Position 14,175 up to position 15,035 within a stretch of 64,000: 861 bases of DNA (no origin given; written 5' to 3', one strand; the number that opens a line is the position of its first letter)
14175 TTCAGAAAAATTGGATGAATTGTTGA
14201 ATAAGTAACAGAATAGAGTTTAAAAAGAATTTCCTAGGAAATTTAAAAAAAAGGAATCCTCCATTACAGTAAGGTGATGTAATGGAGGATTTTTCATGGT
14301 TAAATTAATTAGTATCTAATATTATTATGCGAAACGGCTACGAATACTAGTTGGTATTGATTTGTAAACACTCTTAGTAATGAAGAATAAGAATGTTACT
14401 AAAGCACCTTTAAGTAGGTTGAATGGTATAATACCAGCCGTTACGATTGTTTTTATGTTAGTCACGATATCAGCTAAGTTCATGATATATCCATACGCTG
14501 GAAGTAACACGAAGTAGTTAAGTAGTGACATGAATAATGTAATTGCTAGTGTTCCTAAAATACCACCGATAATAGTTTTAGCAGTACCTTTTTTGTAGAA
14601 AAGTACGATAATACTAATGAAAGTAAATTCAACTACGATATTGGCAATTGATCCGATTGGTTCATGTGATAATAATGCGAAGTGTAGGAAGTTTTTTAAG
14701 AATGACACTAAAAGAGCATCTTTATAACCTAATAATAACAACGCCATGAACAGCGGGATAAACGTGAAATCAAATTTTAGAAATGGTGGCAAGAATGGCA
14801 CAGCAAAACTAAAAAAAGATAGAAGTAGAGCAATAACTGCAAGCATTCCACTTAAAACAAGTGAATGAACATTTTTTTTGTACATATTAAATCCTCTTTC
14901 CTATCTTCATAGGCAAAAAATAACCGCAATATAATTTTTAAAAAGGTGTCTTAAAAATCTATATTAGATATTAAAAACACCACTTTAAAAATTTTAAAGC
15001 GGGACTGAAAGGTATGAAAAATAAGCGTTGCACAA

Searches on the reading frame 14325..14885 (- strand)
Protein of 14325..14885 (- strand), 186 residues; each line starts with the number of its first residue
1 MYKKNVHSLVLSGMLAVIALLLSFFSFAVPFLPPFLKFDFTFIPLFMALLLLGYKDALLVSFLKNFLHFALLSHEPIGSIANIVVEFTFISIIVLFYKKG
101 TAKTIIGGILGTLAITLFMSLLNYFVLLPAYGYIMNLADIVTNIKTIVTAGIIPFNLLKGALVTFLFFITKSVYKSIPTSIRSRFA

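Call 63: search_protein_families(library=ncbifam, proteins=[window:14325-14885:-])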
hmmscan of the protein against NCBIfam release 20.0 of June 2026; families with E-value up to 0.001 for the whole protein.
window:14325-14885:- (186 aa): 1 family
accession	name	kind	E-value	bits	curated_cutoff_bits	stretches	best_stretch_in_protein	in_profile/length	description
NF046054.1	memb_MPN527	equivalog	4.1e-12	46.6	80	1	6-140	2-151/211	MPN527 family putative ECF transporter permease subunit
